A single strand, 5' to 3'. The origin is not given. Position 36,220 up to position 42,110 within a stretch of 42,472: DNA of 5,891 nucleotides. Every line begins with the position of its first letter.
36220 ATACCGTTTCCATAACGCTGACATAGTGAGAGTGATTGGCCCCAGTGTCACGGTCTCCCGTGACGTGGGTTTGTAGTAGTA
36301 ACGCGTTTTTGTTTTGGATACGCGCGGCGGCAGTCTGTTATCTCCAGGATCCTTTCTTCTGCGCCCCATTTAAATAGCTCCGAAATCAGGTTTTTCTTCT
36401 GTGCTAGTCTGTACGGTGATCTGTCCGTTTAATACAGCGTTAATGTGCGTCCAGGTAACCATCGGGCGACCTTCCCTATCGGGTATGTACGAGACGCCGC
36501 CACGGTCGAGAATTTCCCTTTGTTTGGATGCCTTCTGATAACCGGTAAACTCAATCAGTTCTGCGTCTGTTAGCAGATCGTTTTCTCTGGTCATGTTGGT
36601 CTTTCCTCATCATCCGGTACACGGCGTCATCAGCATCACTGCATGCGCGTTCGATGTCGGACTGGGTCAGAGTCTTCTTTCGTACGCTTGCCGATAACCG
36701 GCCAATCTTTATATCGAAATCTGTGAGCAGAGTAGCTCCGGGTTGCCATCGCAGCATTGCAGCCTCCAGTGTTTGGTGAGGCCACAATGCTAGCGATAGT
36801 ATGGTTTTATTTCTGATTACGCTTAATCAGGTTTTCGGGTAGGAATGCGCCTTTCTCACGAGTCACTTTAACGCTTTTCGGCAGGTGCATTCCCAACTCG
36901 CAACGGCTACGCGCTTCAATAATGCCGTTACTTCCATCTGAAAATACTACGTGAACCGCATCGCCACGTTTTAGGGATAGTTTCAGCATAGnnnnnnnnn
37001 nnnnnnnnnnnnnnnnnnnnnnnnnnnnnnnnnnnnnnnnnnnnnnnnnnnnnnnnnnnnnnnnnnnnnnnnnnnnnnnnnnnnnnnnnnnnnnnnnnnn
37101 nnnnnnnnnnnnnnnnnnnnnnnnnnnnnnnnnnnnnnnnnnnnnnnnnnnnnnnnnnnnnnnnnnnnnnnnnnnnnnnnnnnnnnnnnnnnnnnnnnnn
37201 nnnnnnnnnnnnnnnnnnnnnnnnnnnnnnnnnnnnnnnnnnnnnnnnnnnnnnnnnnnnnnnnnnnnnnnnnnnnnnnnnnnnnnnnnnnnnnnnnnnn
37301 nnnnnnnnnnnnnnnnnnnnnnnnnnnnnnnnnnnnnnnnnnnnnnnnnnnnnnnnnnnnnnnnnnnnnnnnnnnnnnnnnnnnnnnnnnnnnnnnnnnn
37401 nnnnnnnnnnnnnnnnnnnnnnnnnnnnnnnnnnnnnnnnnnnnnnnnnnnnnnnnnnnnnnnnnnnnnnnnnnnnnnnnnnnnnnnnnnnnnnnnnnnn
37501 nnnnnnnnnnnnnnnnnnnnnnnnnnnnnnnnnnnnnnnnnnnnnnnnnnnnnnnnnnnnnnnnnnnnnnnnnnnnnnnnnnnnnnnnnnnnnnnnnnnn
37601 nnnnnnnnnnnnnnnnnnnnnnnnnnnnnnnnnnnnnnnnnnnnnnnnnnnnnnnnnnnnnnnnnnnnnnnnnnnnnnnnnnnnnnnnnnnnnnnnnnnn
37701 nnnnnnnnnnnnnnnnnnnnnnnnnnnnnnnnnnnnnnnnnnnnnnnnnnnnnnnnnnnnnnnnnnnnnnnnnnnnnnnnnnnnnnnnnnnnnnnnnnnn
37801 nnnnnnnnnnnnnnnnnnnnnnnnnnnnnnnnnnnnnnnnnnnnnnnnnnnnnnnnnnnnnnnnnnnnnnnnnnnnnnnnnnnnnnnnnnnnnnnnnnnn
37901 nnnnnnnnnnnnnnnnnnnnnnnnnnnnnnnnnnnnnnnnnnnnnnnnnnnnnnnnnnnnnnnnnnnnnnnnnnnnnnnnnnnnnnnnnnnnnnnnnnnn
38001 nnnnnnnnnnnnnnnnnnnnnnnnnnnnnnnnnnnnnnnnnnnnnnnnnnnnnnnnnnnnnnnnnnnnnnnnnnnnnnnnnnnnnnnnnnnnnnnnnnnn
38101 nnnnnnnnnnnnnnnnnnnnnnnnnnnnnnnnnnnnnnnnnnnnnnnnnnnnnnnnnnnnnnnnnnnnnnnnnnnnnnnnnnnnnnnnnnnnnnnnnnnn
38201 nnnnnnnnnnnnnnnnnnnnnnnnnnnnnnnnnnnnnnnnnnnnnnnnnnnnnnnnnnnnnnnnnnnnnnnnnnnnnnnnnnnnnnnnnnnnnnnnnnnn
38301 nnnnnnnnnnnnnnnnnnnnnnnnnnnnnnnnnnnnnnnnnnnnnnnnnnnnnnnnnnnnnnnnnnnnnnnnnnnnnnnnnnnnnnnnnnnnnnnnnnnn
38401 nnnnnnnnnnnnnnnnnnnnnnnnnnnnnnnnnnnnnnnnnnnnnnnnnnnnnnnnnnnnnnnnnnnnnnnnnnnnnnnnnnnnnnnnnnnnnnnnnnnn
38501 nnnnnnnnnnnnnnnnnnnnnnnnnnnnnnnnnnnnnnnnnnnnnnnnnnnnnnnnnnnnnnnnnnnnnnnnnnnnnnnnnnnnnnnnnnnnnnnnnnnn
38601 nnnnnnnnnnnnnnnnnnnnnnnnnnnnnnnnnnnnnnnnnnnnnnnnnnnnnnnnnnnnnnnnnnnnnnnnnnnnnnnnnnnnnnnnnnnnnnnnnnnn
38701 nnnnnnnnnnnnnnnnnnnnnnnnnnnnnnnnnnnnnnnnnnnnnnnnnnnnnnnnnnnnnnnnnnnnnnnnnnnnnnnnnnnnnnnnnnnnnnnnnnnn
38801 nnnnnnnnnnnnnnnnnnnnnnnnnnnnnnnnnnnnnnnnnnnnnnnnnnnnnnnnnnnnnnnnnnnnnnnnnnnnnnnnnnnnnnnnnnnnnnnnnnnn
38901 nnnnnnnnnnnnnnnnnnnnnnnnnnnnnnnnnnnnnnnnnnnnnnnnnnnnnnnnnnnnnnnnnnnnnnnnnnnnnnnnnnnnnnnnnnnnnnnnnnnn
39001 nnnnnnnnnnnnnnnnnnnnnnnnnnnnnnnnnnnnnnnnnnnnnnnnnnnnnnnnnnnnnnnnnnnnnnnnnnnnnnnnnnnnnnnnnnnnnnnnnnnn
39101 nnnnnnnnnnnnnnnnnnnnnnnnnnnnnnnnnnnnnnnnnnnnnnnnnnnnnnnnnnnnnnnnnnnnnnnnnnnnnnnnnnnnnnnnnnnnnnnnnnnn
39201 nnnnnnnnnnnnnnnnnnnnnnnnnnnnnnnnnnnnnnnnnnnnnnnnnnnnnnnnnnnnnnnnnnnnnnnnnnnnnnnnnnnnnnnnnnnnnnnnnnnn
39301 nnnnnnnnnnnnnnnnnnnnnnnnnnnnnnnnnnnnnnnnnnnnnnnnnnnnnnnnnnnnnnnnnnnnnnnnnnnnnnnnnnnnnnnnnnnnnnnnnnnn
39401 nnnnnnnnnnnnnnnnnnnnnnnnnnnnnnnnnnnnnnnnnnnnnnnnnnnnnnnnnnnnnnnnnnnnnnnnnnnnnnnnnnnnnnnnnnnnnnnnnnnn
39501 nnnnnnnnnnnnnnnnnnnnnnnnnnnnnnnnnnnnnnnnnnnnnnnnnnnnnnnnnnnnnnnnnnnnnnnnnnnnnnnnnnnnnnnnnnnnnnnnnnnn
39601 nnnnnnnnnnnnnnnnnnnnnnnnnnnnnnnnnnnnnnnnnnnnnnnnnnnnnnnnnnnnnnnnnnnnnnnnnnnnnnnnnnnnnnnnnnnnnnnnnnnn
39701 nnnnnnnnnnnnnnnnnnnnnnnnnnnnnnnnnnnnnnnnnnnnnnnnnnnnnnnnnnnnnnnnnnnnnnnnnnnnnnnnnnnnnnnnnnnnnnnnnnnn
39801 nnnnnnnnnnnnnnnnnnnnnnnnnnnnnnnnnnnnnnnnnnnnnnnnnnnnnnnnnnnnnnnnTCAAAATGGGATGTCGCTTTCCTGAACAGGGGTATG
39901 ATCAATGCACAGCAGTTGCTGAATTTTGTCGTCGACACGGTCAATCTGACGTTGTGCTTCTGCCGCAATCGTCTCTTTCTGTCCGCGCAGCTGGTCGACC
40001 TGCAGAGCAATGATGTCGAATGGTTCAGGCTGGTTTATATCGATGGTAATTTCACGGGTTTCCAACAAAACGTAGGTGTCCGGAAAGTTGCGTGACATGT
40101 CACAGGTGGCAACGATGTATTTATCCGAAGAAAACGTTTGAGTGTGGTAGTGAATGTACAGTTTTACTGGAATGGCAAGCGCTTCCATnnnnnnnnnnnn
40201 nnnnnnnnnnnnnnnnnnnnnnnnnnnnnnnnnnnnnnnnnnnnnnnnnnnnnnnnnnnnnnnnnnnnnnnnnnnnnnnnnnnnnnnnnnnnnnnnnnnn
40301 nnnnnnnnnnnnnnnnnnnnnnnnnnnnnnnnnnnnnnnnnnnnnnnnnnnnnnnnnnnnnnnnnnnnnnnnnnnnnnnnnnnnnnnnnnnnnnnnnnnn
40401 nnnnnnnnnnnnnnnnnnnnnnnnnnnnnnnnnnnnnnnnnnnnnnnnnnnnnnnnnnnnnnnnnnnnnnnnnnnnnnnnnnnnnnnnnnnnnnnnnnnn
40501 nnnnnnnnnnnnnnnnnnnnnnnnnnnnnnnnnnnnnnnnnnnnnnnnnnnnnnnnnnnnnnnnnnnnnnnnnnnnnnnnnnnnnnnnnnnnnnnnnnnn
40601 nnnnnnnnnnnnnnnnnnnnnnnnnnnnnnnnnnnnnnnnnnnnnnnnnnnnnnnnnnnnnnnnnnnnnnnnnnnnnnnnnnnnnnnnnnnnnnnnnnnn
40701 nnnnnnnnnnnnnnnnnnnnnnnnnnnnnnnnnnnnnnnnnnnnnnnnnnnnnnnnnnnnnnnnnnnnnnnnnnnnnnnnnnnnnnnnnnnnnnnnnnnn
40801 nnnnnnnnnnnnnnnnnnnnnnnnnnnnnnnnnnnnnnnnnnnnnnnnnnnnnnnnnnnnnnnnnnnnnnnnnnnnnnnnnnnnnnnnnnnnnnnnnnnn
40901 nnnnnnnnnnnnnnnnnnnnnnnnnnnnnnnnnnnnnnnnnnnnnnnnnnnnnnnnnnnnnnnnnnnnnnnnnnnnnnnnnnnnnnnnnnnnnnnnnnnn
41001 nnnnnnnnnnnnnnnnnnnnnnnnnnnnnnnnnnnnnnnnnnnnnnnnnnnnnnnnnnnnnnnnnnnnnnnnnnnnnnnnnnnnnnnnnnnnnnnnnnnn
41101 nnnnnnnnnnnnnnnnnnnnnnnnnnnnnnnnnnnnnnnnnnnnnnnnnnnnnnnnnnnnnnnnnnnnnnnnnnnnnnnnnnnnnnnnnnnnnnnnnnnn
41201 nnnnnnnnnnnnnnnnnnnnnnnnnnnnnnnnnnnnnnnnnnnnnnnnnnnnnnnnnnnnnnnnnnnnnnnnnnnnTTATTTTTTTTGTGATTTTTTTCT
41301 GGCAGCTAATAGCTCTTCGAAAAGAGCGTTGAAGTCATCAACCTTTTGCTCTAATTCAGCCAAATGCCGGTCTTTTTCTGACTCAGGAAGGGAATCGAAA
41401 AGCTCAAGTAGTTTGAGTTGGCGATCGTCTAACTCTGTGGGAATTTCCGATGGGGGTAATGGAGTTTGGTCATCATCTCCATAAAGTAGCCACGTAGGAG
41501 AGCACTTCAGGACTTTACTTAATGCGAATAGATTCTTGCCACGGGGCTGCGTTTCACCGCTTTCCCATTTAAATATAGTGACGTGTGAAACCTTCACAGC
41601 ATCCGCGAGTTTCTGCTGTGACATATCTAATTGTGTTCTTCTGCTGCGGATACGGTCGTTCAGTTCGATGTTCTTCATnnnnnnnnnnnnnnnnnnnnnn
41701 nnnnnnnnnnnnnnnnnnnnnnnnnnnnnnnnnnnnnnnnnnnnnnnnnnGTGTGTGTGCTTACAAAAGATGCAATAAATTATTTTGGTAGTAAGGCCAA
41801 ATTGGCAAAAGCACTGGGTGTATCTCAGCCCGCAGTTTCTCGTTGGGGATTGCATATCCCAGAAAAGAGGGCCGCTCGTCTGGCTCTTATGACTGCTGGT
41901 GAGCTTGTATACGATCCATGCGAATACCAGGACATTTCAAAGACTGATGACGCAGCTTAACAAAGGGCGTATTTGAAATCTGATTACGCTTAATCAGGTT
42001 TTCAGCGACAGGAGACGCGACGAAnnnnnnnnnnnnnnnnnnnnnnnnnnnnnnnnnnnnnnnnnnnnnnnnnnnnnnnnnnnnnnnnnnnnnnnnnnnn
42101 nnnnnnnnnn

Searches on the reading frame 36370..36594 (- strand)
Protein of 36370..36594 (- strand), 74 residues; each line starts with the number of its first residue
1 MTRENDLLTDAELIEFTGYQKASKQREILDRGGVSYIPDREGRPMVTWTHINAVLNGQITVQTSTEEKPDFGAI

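Call 71: search_protein_families(library=phrogs, proteins=[window:36370-36594:-], max_evalue=0.001)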
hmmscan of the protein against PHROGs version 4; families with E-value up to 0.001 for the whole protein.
window:36370-36594:- (74 aa): 3 families
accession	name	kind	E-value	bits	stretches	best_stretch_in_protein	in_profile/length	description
phrog_1266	-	integration and excision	2.5e-23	82.7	1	1-74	1-75/77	excisionase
phrog_4764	-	integration and excision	6.4e-08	33.6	1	5-63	3-61/80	excisionase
phrog_8896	-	integration and excision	3.8e-06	27.8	1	1-55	1-55/76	excisionase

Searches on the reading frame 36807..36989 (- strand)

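Call 71: search_protein_families(library=phrogs, proteins=[window:36807-36989:-], max_evalue=0.001)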
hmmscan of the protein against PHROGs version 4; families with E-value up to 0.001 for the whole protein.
window:36807-36989:- (60 aa): 1 family
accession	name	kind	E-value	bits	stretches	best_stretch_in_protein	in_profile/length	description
phrog_2482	-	unknown function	8.8e-34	116.4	1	1-60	1-61/61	-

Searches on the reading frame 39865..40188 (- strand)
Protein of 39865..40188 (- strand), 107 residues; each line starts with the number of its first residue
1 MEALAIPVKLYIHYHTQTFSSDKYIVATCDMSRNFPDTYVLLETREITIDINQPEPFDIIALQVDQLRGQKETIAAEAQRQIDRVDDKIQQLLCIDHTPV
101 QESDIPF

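Call 71: search_protein_families(library=phrogs, proteins=[window:39865-40188:-], max_evalue=0.001)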
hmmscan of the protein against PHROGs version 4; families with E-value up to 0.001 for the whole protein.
window:39865-40188:- (107 aa): 1 family
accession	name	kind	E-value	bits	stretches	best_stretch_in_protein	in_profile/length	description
phrog_2479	-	unknown function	1.1e-47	161.8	1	1-107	1-107/107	-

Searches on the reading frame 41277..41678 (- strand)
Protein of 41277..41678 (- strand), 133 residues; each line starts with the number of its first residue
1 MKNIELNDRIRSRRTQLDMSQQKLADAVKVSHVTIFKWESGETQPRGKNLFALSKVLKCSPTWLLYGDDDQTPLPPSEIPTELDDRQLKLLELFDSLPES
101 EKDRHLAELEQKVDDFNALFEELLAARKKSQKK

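Call 15: search_protein_families(library=pfam, proteins=[window:41277-41678:-], max_evalue=0.1)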
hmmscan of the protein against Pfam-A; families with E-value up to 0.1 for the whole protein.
window:41277-41678:- (133 aa): 6 families
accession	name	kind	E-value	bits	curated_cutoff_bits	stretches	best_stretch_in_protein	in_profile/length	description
PF01381.28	HTH_3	-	2e-16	60.2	23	1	10-64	1-55/55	Helix-turn-helix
PF13560.12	HTH_31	-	2.8e-05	24.8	27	1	8-58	4-55/64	Helix-turn-helix domain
PF12844.13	HTH_19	-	9.5e-05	22.7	30.2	1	9-67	3-61/64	Helix-turn-helix domain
PF13443.12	HTH_26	-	0.0011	19.6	22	1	10-62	2-55/63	Cro/C1-type HTH DNA-binding domain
PF07022.19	Phage_CI_repr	-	0.0014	19.4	22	1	20-70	14-63/65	Bacteriophage CI repressor helix-turn-helix domain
PF22564.2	HAAS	-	0.085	13.7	27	0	92-115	9-31/55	HAAS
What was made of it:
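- Checked: The CI-like protein (41277-41678, minus strand, 133 aa) has only an HTH_3 domain at residues 10-64 and no Peptidase_S24 (call 15).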

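Call 16: search_protein_families(library=phrogs, proteins=[window:41277-41678:-], max_evalue=0.01)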
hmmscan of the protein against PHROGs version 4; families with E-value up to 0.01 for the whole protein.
window:41277-41678:- (133 aa): 24 families
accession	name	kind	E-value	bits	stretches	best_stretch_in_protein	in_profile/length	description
phrog_8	-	transcription regulation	2.6e-18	67.6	1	5-123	161-256/346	transcriptional regulator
phrog_4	-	transcription regulation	8.9e-18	65.4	1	3-82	132-205/400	transcriptional repressor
phrog_3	-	transcription regulation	2.6e-14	54.9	1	1-112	84-203/430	transcriptional repressor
phrog_2328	-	transcription regulation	3e-14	53.9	1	5-76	15-86/128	transcriptional repressor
phrog_4836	-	transcription regulation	1.6e-13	51.7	1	7-84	77-147/194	CII-like regulator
phrog_2967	-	transcription regulation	1.3e-11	45.4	1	3-117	8-121/225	transcriptional regulator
phrog_5736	-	transcription regulation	1.4e-11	45.7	1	82-129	83-130/133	transcriptional regulator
phrog_5823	-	transcription regulation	2.3e-10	41.2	1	5-122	6-125/404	transcriptional regulator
phrog_4739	-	unknown function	8.4e-10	39.5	1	2-77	64-139/167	-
phrog_3037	-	transcription regulation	6.7e-09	36.8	1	8-104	16-118/189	transcriptional repressor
phrog_2104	-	unknown function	5e-08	34.1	1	8-57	42-91/103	-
phrog_2439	-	transcription regulation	4.5e-07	30.1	1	8-68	10-70/367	transcriptional regulator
phrog_7241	-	transcription regulation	1.5e-05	26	1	7-64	63-120/122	transcriptional regulator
phrog_7950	-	transcription regulation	9.7e-05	23.4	1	7-44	9-46/68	transcriptional repressor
phrog_35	-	transcription regulation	0.00066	20.8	1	1-67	73-136/181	transcriptional repressor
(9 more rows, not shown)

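Call 20: search_protein_families(library=ncbifam, proteins=[window:41277-41678:-], max_evalue=0.1)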
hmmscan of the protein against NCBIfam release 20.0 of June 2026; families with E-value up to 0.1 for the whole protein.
window:41277-41678:- (133 aa): 14 families
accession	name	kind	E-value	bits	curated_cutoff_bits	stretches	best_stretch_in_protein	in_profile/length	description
NF007257.0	PRK09706.1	subfamily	2.3e-57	192.6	101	1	1-133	1-135/135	transcriptional repressor DicA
NF041951.1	phage_RstR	subfamily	2.6e-12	47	80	1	5-74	2-71/108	RstR family transcriptional repressor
TIGR00270.2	TIGR00270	equivalog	6.7e-07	29.3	110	1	7-58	77-128/159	multiprotein bridging factor aMBF1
NF047542.1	telomere_Tap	equivalog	8.1e-07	28.1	600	1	10-59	23-71/695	telomere-associated protein Tap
TIGR03070.1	couple_hipB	subfamily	1e-06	28.6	71.65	1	7-56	4-53/58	type II toxin-antitoxin system Y4mF family antitoxin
TIGR03830.1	CxxCG_CxxCG_HTH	subfamily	1.2e-06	28.4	61.8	1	6-63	66-122/127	type II TA system antitoxin MqsA family protein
NF006015.0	PRK08154.1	subfamily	6.8e-05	22.2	204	1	5-72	30-97/314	anaerobic benzoate catabolism transcriptional regulator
NF003162.0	PRK04140.1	equivalog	0.00022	20.3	263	1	8-58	129-179/317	transcriptional regulator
NF040522.1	VC1465_fam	subfamily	0.0003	20.8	70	1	10-57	1-47/111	VC1465 family Xer recombination activation factor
NF047948.1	male_kill_WMK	equivalog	0.00036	20.1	300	1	6-71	163-228/300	WO male-killing family protein Wmk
NF052239.1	antitox_spr1629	equivalog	0.00038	19.7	335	1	10-64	7-61/377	spr1629 family repressor/antitoxin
NF041265.1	NadS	equivalog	0.00041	20.6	60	1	10-51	35-76/94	NadS family protein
NF048000.1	ECH1013_TF_S24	equivalog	0.002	18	300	1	8-70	5-68/204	ECH_1013 family putative transcriptional regulator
NF058600.1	TransRegSco1979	equivalog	0.043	12.9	350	1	4-53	7-56/280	Sco1979 family transcriptional regulator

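Call 42: search_dna_similar(query=window:41277-41678:-, collection=phages, mode=protein, max_evalue=1e-10, max_rows=30)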
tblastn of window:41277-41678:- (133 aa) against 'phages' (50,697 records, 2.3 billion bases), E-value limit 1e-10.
Records with a match: 112; places in all: 112; records where one place covers at least 80% of the query: 24.
Best place of each record, by identity: <60% 112.
By first word of the organism name: Salmonella 33; Escherichia 27; Enterobacteria 19; Pseudomonas 6; Stx2a-converting 5; Klebsiella 3; Yersinia 3; Stx2c-converting 3; Stenotrophomonas 2; Cronobacter 2; and 5 more.
By host as written in the record: - 22; Escherichia coli 21; Salmonella enterica subsp. enterica serovar Typhimurium 11; Salmonella sp. 7; Salmonella enterica subsp. enterica 3; Salmonella typhimurium 3; Pseudomonas aeruginosa 3; UV-induced Cronobacter sakazakii ES15 2; and 33 more.
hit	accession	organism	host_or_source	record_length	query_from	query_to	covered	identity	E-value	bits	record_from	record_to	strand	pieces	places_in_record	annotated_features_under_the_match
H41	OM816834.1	Stenotrophomonas phage vB_SmeS_BUCT708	Stenotrophomonas maltophilia BUCT708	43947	7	129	92%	59.4%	1e-43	157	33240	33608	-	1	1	helix-turn-helix domain-containing protein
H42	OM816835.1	Stenotrophomonas phage vB_SmeS_BUCT709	Stenotrophomonas maltophilia BUCT709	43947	7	129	92%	59.4%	1e-43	157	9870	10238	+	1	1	helix-turn-helix domain-containing protein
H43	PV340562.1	Escherichia phage PhiR42_1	Escherichia coli ECOR13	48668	2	133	99%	55.3%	6e-46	164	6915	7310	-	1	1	cI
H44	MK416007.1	Klebsiella phage ST405-OXA48phi1.2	Klebsiella pneumoniae ST405-OXA48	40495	1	133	100%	54.4%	6e-36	135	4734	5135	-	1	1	regulatory protein Cro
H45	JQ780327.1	Cronobacter phage phiES15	UV-induced Cronobacter sakazakii ES15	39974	1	128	96%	56.3%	1e-45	162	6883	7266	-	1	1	putative transcriptional repressor DicA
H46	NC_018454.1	Cronobacter phage phiES15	UV-induced Cronobacter sakazakii ES15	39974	1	128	96%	56.3%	1e-45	162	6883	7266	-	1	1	transcriptional regulator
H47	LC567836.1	Enterobacteria phage PPompW_EH2246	-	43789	1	133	100%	53.3%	2e-37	139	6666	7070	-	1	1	dicA: regulator for DicB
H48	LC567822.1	Enterobacteria phage PPompW_132418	-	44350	1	133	100%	53.3%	2e-37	139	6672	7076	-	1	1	dicA: regulator for DicB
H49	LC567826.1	Enterobacteria phage PPompW_699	-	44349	1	133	100%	53.3%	2e-37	139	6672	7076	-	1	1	dicA: regulator for DicB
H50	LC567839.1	Enterobacteria phage PPompW_EH1846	-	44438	1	133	100%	53.3%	2e-37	139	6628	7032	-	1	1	dicA: regulator for DicB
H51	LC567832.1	Enterobacteria phage PPompW_EH1992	-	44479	1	133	100%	53.3%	2e-37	139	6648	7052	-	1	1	dicA: regulator for DicB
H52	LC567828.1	Enterobacteria phage PPompW_EH2201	-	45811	1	133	100%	53.3%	2e-37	139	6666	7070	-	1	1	dicA: regulator for DicB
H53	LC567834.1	Stx2a-converting phage Stx2_EH1910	-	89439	1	133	100%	53.3%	2e-37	139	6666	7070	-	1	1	Enterobacteria phage PPompW_EH1910 | dicA: regulator for DicB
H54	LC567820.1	Stx2a-converting phage Stx2_14744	-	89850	1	133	100%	53.3%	2e-37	139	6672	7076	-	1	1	Enterobacteria phage PPompW_14744 | dicA: regulator for DicB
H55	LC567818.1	Stx2a-converting phage Stx2_14040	-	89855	1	133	100%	53.3%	2e-37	139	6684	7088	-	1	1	Enterobacteria phage PPompW_14040 | dicA: regulator for DicB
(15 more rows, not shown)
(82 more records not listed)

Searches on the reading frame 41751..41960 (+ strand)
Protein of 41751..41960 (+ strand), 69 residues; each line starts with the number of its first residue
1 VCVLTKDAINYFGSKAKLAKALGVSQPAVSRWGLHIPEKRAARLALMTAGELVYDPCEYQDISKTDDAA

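Call 15: search_protein_families(library=pfam, proteins=[window:41751-41960:+], max_evalue=0.1)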
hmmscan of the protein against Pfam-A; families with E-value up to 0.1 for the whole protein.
window:41751-41960:+ (69 aa): 9 families
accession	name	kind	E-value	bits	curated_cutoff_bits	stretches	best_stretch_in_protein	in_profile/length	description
PF14549.12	P22_Cro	-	8.5e-20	70.7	30.2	1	5-61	2-58/60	DNA-binding transcriptional regulator Cro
PF15943.11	YdaS_toxin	-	1.1e-07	32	30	1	6-51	2-50/65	Bacterial toxin YdaS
PF18024.7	HTH_50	-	0.00075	19.6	27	1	6-31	17-42/50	Helix-turn-helix domain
PF01381.28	HTH_3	-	0.0056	17.1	23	1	14-32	11-29/55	Helix-turn-helix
PF13384.12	HTH_23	-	0.045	14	24.6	1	15-32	20-37/50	Homeodomain-like domain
PF00126.33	HTH_1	-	0.047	14.1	26.6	1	16-31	17-32/60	Bacterial regulatory helix-turn-helix protein, lysR family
PF13404.12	HTH_AsnC-type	-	0.071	13.4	27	0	16-31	21-36/42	AsnC-type helix-turn-helix domain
PF01022.26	HTH_5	-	0.072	13.4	22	0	18-31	21-34/47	Bacterial regulatory protein, arsR family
PF07022.19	Phage_CI_repr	-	0.076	13.8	22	1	12-49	12-51/65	Bacteriophage CI repressor helix-turn-helix domain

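Call 16: search_protein_families(library=phrogs, proteins=[window:41751-41960:+], max_evalue=0.01)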
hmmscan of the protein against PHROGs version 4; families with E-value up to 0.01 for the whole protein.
window:41751-41960:+ (69 aa): 5 families
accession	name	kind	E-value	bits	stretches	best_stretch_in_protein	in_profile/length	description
phrog_409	-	transcription regulation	4.8e-20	73.4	1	4-67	16-80/127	transcriptional regulator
phrog_35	-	transcription regulation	1.1e-09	39.6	1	6-58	79-139/181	transcriptional repressor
phrog_8008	-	DNA, RNA and nucleotide metabolism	0.00083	20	1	6-38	8-41/66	DNA binding protein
phrog_2856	-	transcription regulation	0.0011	19.6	1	8-33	55-80/165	transcriptional regulator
phrog_638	-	transcription regulation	0.0071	17.2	1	13-47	18-55/145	transcriptional regulator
